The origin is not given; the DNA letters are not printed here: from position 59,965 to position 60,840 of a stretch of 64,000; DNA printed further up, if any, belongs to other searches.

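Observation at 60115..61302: GGDEF cyclase with a polytopic N-terminal sensor and no I-site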

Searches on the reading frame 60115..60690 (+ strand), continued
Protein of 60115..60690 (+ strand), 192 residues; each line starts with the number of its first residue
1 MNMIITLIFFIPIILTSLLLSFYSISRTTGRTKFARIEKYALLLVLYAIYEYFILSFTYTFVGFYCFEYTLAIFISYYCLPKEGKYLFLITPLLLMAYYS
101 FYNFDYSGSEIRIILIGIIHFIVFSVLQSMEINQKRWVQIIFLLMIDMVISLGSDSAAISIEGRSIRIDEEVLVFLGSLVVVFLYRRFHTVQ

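Call 81: list_cluster_members(proteins=[P0148, P0150, P0005, P0006, P0010, P0052, P0181, P0141, P0144, P0229])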
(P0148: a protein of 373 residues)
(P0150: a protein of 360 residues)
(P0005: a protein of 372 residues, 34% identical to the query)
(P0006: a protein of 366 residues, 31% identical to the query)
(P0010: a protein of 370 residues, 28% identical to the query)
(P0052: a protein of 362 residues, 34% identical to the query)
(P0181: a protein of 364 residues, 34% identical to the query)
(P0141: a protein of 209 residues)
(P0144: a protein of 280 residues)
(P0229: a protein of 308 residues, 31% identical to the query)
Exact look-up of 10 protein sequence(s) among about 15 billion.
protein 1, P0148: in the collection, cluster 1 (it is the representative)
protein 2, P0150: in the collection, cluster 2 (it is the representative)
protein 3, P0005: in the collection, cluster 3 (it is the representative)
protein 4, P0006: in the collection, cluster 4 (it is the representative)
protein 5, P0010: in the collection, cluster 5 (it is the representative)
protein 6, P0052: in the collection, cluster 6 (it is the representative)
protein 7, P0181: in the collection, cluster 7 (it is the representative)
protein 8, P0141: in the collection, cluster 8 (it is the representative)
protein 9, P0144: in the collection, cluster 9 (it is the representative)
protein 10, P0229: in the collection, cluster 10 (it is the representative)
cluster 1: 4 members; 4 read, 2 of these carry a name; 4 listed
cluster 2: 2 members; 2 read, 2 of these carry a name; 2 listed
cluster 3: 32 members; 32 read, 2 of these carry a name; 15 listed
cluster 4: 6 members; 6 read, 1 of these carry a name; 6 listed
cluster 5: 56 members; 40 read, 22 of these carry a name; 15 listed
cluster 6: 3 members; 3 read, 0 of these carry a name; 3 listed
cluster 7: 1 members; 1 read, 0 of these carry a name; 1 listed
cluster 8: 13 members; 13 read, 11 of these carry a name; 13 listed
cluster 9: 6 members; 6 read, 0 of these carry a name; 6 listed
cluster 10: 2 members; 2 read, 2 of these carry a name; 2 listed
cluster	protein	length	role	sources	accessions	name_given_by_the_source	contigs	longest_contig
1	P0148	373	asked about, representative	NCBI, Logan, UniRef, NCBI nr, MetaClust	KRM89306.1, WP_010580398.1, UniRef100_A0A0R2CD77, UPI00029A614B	GGDEF domain-containing protein [Liquorilactobacillus vini] | Signal transduction diguanylate cyclase n=1 Tax=Liquorilactobacillus vini DSM 20605 ... | status=active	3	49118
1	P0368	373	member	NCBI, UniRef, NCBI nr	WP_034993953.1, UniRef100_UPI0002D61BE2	GGDEF domain-containing protein [Liquorilactobacillus vini] | GGDEF domain-containing protein n=1 Tax=Liquorilactobacillus vini TaxID=238015 ...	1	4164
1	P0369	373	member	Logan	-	-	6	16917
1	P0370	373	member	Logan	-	-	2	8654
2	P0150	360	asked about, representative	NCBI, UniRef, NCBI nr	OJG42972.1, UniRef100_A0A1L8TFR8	hypothetical protein RV04_GL000731 [Enterococcus hermanniensis] | GGDEF domain-containing protein n=2 Tax=Enterococcus hermanniensis TaxID=249189 ...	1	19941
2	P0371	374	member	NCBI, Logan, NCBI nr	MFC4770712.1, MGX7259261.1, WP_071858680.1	GGDEF domain-containing protein [Enterococcus hermanniensis]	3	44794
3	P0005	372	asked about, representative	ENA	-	-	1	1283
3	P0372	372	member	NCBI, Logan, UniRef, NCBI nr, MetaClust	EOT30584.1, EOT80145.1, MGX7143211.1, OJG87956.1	GGDEF domain-containing protein [Enterococcus saccharolyticus] | GGDEF domain-containing protein n=1 Tax=Enterococcus saccharolyticus subsp. ... | status=active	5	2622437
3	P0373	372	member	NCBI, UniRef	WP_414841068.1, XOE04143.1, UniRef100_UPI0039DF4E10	GGDEF domain-containing protein [Enterococcus saccharolyticus] | GGDEF domain-containing protein n=1 Tax=Enterococcus saccharolyticus TaxID=41997 ...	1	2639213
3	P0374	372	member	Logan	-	-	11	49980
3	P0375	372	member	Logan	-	-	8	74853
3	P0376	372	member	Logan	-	-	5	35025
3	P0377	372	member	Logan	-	-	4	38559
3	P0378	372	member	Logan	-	-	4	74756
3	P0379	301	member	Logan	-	-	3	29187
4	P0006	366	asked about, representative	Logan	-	-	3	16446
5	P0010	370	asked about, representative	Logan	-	-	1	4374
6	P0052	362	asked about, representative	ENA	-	-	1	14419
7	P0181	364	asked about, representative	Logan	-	-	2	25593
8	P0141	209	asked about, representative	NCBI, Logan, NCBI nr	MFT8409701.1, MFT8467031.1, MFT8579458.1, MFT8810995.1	hypothetical protein [Liquorilactobacillus satsumensis]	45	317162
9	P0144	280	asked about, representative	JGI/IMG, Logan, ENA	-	-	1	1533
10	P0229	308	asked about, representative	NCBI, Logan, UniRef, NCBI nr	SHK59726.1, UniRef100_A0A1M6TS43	diguanylate cyclase [Tepidibacter formicigenes DSM 15518] | Diguanylate cyclase n=2 Tax=Tepidibacter TaxID=214904 RepID=A0A1M6TS43_9FIRM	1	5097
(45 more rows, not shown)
